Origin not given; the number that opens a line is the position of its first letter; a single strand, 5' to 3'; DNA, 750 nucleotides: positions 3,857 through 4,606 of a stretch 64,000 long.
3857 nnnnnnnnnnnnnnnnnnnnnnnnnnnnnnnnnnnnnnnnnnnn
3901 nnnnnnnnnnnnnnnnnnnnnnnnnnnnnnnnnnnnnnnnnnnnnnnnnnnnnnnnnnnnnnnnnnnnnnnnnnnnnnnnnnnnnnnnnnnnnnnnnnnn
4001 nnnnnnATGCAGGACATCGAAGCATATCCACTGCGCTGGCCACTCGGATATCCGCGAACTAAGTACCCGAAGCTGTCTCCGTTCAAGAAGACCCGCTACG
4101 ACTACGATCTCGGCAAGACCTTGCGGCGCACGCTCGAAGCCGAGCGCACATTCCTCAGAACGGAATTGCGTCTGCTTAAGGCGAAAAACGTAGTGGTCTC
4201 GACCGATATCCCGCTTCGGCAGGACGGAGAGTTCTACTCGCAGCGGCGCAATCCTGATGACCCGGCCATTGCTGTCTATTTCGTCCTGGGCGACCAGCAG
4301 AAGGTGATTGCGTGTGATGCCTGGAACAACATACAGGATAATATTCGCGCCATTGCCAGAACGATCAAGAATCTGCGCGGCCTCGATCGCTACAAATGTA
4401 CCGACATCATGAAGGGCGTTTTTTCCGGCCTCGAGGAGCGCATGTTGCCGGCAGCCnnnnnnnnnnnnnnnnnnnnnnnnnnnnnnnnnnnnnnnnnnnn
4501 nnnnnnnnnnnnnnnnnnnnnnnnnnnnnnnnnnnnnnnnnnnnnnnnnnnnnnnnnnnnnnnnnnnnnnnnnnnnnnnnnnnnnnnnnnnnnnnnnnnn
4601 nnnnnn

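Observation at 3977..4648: J-domain protein embedded in a nuclease operon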

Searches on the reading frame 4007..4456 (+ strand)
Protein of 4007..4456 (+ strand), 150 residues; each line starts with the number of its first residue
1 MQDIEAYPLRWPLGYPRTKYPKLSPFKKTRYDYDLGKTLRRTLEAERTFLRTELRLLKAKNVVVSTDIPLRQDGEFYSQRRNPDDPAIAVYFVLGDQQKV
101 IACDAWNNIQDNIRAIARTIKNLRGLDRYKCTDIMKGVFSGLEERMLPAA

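Call 23: find_related_loci(query=A2, collection=viral_contigs, flank=8000)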
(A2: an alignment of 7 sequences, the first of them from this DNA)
Query A2 (147 aa) in viral_contigs; peptide patterns used: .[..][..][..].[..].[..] (x = any residue, [..] = any of these).
414 stretches matched a pattern; 396 encode a relative of the query (tblastn E <= 1e-3); the best 80 are kept; 80 distinct loci.
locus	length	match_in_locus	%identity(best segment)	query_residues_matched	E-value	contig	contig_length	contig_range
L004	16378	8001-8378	42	5-143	7e-34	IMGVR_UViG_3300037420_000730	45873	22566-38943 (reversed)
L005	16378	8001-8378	43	5-143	1e-34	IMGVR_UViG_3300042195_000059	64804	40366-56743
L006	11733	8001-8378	42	4-142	2e-33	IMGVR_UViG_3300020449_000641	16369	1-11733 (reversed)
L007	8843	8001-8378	41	5-143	1e-33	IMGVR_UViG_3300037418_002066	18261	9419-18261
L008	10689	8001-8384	41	4-143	2e-31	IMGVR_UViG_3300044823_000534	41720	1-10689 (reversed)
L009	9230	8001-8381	42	5-143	6e-31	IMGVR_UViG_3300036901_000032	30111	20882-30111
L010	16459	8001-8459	37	2-143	6e-31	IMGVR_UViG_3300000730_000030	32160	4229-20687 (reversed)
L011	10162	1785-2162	40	5-143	6e-31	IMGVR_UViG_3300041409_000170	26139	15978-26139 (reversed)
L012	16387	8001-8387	39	4-142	3e-30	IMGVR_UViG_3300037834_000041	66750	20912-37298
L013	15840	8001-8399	42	4-143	9e-30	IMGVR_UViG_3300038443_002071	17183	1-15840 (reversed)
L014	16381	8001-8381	39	5-142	1e-29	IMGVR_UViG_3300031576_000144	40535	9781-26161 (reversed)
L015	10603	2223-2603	41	4-143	2e-29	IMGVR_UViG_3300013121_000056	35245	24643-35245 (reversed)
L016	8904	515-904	40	4-142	3e-29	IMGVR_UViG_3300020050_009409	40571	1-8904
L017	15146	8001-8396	43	5-144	5e-29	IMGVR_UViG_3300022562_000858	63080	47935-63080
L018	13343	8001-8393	42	1-141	1e-28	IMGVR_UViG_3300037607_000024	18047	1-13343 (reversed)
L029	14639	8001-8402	37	4-142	5e-27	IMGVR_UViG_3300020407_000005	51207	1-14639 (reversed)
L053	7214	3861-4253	37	1-142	3e-26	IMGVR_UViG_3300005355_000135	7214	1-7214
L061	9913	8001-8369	42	5-129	9e-26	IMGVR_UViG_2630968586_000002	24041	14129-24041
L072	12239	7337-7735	35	4-142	5e-25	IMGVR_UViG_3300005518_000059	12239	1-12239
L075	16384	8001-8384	38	5-142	5e-25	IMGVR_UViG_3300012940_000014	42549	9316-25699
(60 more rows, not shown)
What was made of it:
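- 396 confirmed stretches in IMG/VR from one peptide pattern (call 23).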

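Call 24: search_protein_representatives(alignment_id=A2)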
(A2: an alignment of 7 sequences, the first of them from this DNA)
Query: 7 sequences, 130 profile positions. Proteins with E-value up to 0.001 (for the whole library): 4255; up to 1e-10: 2688; up to 1e-30: 821. The best 150 are listed.
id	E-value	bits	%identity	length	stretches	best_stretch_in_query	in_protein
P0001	6.3e-54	197.7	-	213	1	2-129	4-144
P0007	6.2e-50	184.8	-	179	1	2-129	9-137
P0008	1.2e-47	177.4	-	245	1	3-129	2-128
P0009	2.0e-47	176.7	-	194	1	1-130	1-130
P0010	3.7e-47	175.8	-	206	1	2-130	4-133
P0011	6.3e-47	175.1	-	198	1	2-130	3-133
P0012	2.8e-46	173.0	-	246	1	2-130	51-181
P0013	4.7e-46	172.3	-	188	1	3-130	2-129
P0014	6.1e-46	171.9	-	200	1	3-130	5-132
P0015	1.1e-45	171.1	-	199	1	1-129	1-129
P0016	2.2e-45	170.1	-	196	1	1-130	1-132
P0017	2.3e-45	170.0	-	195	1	2-130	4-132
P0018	2.4e-45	169.9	-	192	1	2-130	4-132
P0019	2.8e-45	169.7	-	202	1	2-130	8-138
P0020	6.5e-45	168.6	-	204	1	3-130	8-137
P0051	4.5e-42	159.4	-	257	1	3-130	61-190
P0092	1.4e-40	154.5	-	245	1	2-129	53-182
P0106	2.8e-40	153.6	-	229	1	3-130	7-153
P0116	5.8e-40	152.5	-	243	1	1-130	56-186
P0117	6.1e-40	152.5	-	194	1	1-129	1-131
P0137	3.8e-39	149.9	-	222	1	1-129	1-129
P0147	5.4e-39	149.4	-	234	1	3-130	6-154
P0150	5.9e-39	149.3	-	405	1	3-130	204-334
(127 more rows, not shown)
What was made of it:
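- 4007..4444 (+): N-domain, residues 1-146, the part that defines the family. It has the conserved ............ N-terminal segment, then strand-strand-helix-strand-strand-strand-helix-helix. It is basic and its function is unknown. A profile of this domain alone finds 4,255 clusters at E <= 1e-3 (call 24).
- The N-domain profile finds 4,255 / 2,688 / 821 clusters at E <= 1e-3 / 1e-10 / 1e-30, most 190-210 aa (call 24).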

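Call 37: search_protein_families(library=pfam, alignment_id=A4, max_evalue=0.001)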
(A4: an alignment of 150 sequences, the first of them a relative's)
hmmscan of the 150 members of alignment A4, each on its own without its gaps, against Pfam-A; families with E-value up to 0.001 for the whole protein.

A. member 1, L004:6959-8002:+ (347 aa): 0 families

B. families by the number of members that match (of 150 scanned): 55 families (the first 25 are shown)
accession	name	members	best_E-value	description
PF00589.27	Phage_integrase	8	1.4e-25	Phage integrase family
PF02195.25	ParB_N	3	9.5e-29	ParB N-terminal domain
PF17762.8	HTH_ParB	3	3.1e-12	ParB HTH domain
PF13392.12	HNH_3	3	8.3e-10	HNH endonuclease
PF07505.17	DUF5131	2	7.3e-92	Protein of unknown function (DUF5131)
PF00145.23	DNA_methylase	2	5.4e-47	C-5 cytosine-specific DNA methylase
PF03837.19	RecT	2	9.1e-30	RecT family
PF05866.16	RusA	2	1e-23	Endodeoxyribonuclease RusA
PF13479.12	AAA_24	2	5.3e-23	AAA domain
PF00176.29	SNF2-rel_dom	2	2.7e-14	SNF2-related domain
PF04851.21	ResIII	2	0.00088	Type III restriction enzyme, res subunit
PF00239.26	Resolvase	1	1e-44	Resolvase, N terminal domain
PF07799.17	DUF1643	1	2.6e-42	Protein of unknown function (DUF1643)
PF01145.31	Band_7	1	1.6e-26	SPFH domain / Band 7 family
PF10592.14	AIPR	1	9.4e-22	AIPR protein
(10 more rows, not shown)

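Call 41: search_solved_structures(query=A5, max_evalue=10, show_alignments=2)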
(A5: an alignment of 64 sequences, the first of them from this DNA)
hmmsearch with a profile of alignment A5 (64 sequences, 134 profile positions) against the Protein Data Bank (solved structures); distinct sequences matched with E-value up to 10: 1.
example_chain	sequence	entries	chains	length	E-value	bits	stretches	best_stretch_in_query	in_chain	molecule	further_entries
1p9h_A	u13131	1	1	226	1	12.5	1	47-98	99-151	Invasin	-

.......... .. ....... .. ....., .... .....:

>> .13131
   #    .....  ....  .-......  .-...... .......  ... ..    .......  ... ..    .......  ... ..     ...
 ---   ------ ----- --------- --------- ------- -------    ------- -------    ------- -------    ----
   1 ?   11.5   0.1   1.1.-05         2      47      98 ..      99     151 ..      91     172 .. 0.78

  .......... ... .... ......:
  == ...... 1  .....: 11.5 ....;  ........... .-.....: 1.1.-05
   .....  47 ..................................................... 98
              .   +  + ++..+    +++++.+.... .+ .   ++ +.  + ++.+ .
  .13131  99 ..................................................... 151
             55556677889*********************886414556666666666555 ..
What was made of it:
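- On HPF/RaiA (Ribosomal_S30AE) ribosome-binding factors: The PDB sequence-profile search found nothing relevant (call 41).
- Tried and rejected: The profile search of PDB found only a chance hit, Invasin at E 1 (call 41).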

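Call 48: predict_structure(alignment_id=A5)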
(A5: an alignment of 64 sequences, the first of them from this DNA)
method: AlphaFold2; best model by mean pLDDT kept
length: 150 residues; sequences in the alignment: 64
mean_pLDDT: 89.9   pTM: 0.82
mean pLDDT of the five models: 89.9, 89.9, 89.8, 88.9, 86.4
residues with pLDDT >= 90: 108; 70-90: 33; 50-70: 8; < 50: 1
segments of 3 or more residues with pLDDT < 50: none
pLDDT, mean of each block of 10 residues (from residue 1): 85 95 92 87 94 97 95 87 96 93 97 97 93 81 61
secondary structure, 60 per line:
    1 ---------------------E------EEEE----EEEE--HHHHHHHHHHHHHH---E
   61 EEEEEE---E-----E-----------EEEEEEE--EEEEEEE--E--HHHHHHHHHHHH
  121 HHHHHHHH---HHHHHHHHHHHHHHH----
elements in order: E29-32 E37-40 H43-56 E60-66 E88-94 E97-103 H109-128 H132-146
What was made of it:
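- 4007..4444 (+): AF2 model pLDDT 89.9, pTM 0.82 (call 48).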

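Call 58: fold_search(model_id=the predicted structure, library=viral)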
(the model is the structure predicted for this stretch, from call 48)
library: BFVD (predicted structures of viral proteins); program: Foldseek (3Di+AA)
matches with E <= 10: 1350; with E <= 0.001: 0
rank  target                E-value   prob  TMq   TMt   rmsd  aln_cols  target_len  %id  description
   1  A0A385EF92            1.2e-02  0.97  0.34  0.34  10.9       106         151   13  Uncharacterized protein [Caulobacter phage CcrBL9]
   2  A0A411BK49            1.4e-02  0.96  0.34  0.45  10.6       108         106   13  (no name in the UniProt tables at hand)
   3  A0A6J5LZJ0            2.9e-02  0.96  0.32  0.50   5.8        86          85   19  Uncharacterized protein [uncultured Caudovirales phage]
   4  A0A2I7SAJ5            3.1e-02  0.63  0.29  0.33  10.7       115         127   17  (no name in the UniProt tables at hand)
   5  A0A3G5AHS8            4.8e-02  0.66  0.32  0.26  14.5       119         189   11  Uncharacterized protein [Solivirus sp.]
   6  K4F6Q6                6.1e-02  0.72  0.31  0.39   6.6       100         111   15  Sigma 54 modulation protein/ribosomal protein S30EA [Cronobacter phage vB_CsaM_GAP32]
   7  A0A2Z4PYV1            6.1e-02  0.21  0.23  0.17  14.7       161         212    9  (no name in the UniProt tables at hand)
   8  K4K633                6.5e-02  0.51  0.24  0.34  13.0        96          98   19  Uncharacterized protein [Caulobacter phage CcrColossus]
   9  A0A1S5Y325            7.4e-02  0.18  0.20  0.26  12.1       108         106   12  Uncharacterized protein [uncultured archaeal virus]
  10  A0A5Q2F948            7.9e-02  0.47  0.28  0.35   9.3       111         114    8  (no name in the UniProt tables at hand)
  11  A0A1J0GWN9            7.9e-02  0.33  0.30  0.30  12.0       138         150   10  Uncharacterized protein [Mycobacterium phage Empress]
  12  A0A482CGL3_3          8.9e-02  0.47  0.35  0.06  14.1       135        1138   12  (no name in the UniProt tables at hand)
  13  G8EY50                8.9e-02  0.23  0.19  0.29  12.1        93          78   15  Uncharacterized protein [Synechococcus phage S-CAM8]
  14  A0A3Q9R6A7            9.5e-02  0.41  0.27  0.34   7.2       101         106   15  (no name in the UniProt tables at hand)
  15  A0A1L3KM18            9.5e-02  0.33  0.25  0.10  12.9       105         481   11  (no name in the UniProt tables at hand)
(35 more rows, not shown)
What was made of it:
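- Tried and rejected: Nothing reached E <= 1e-3 (call 58).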

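Call 62: search_protein_families(library=pfam, proteins=[P0150, P0117, P0012, P0051, P0092, P0116, P0137, P0106, P0147], max_evalue=0.01)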
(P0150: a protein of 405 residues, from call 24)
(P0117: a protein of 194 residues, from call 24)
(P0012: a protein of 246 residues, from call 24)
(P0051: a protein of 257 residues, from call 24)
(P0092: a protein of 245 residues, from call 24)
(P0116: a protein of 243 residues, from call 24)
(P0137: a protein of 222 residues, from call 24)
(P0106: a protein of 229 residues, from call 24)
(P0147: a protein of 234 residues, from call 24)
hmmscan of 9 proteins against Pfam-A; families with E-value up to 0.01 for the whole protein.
P0150 (405 aa): 0 families

P0117 (194 aa): 1 family
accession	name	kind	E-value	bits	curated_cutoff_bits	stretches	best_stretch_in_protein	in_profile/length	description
PF12728.13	HTH_17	-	5.4e-13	49.4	27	1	128-179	4-50/51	Helix-turn-helix domain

P0012 (246 aa): 1 family
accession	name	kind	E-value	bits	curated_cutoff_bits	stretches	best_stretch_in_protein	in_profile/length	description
PF00226.36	DnaJ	-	0.002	18.7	27.8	1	193-230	4-45/63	DnaJ domain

P0051 (257 aa): 0 families

P0092 (245 aa): 1 family
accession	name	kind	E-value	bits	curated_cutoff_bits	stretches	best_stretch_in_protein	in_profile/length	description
PF00226.36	DnaJ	-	9.7e-12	45.3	27.8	1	190-239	1-54/63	DnaJ domain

P0116 (243 aa): 1 family
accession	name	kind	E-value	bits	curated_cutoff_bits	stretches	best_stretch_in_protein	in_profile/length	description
PF00226.36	DnaJ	-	0.00013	22.4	27.8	1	192-234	2-48/63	DnaJ domain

P0137 (222 aa): 0 families

P0106 (229 aa): 0 families

P0147 (234 aa): 1 family
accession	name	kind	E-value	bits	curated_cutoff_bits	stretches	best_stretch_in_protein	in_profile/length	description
PF00226.36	DnaJ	-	0.00049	20.6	27.8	1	189-228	13-54/63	DnaJ domain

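Call 75: search_protein_families(library=pfam, proteins=[L010:4729-5646:+, L075:8772-9908:+, L061:2795-3586:+, L011:549-1613:+, L006:9060-9968:+, L006:4268-5245:+, L029:5753-6352:+, L053:4469-4723:+, L072:9079-9813:+, L053:4793-6496:+], max_evalue=0.001)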
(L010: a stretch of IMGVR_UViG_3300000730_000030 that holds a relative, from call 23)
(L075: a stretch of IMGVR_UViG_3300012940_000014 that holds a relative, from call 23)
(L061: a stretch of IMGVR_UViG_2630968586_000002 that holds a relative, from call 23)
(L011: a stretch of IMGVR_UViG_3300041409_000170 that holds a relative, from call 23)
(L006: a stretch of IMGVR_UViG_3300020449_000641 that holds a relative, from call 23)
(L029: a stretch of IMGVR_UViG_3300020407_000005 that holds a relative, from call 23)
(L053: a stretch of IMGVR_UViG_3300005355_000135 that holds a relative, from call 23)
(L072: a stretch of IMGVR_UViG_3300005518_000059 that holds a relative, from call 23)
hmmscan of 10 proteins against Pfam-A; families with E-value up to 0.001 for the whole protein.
L010:4729-5646:+ (305 aa): 1 family
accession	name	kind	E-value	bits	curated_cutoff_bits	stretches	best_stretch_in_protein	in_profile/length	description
PF00145.23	DNA_methylase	-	3e-33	116.1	22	1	14-182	4-166/324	C-5 cytosine-specific DNA methylase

L075:8772-9908:+ (378 aa): 2 families
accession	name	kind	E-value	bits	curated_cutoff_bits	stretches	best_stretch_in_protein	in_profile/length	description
PF00589.27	Phage_integrase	-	6.3e-16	59.1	27.1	1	212-342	28-168/172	Phage integrase family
PF22022.2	Phage_int_M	-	3.5e-06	27.6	27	1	98-181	11-94/96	Phage integrase central domain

L061:2795-3586:+ (263 aa): 0 families

L011:549-1613:+ (354 aa): 1 family
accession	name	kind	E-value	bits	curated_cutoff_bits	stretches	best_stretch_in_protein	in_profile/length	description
PF00589.27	Phage_integrase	-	1.4e-25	90.5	27.1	1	194-322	25-170/172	Phage integrase family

L006:9060-9968:+ (302 aa): 1 family
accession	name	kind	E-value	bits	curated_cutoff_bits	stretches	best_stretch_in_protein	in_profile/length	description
PF07505.17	DUF5131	-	7.3e-92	307.7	28.9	1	4-297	1-243/243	Protein of unknown function (DUF5131)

L006:4268-5245:+ (325 aa): 1 family
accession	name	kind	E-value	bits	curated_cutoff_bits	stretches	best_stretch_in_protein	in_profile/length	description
PF03837.19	RecT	-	3.3e-13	50.1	24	1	172-253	100-194/198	RecT family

L029:5753-6352:+ (199 aa): 1 family
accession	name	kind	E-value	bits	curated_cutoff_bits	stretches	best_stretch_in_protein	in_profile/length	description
PF09588.16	YqaJ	-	6.8e-21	75.6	22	1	8-143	1-149/150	YqaJ-like viral recombinase domain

L053:4469-4723:+ (84 aa): 0 families

L072:9079-9813:+ (244 aa): 1 family
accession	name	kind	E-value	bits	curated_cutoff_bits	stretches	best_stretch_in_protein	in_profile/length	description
PF13392.12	HNH_3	-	1.8e-13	50.3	24.8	1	78-121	2-46/46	HNH endonuclease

L053:4793-6496:+ (567 aa): 3 families
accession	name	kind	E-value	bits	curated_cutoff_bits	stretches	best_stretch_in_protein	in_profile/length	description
PF00239.26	Resolvase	-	5.6e-28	98.3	23.3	1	22-163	1-138/145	Resolvase, N terminal domain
PF07508.19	Recombinase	-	3.7e-22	78.9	21.1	1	196-300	3-99/102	Recombinase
PF13408.12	Zn_ribbon_recom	-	1.3e-11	45.1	25.3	1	318-373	1-58/58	Recombinase zinc beta ribbon domain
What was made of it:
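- In metagenomic loci the neighbours are integrases, C5-methylases, RecT/ERF/YqaJ, RusA, ParB_N and DUF5131 (calls 37, 75).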

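Call 81: find_homologous_proteins(query=A5, max_evalue=0.00001)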
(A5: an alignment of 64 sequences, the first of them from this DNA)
Query A5 (64 sequences) (150 aa, profile of the alignment): 2821 proteins with E <= 0.00001 among 4779 candidates; the best 120 are listed.
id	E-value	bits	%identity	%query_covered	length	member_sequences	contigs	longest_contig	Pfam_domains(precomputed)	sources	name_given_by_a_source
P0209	1.5e-58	214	40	97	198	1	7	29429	-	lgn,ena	-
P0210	8.8e-58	212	41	92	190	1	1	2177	PF00226.37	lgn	-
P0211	9.9e-58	212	39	97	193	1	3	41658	-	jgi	jgi:hypothetical protein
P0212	1.4e-57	211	41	91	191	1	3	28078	PF00226.37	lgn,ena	-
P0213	1.8e-57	211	42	96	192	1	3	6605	PF00226.37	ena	-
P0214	2.5e-57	210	41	97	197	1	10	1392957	-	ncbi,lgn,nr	ncbi:molecular chaperone [Synechococcus phage Ssp-JY39]|nr:hypothetical protein [Synechococcus phage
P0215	2.6e-57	210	44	97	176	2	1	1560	PF00226.37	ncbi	ncbi:J domain-containing protein, partial [Mesorhizobium sp. M7A.T.Ca.TU.009.01.3.2]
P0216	4.2e-57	210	40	91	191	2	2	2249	-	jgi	-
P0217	6.0e-57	209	40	97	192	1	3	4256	PF00226.37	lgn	-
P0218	6.3e-57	209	41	97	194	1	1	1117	PF00226.37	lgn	-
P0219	6.9e-57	209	38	92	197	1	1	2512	-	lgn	-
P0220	8.0e-57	209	39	97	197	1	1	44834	-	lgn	-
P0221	8.9e-57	209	39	97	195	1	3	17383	-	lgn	-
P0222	9.3e-57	209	38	97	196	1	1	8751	-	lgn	-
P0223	1.2e-56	208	40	93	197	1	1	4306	PF00226.37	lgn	-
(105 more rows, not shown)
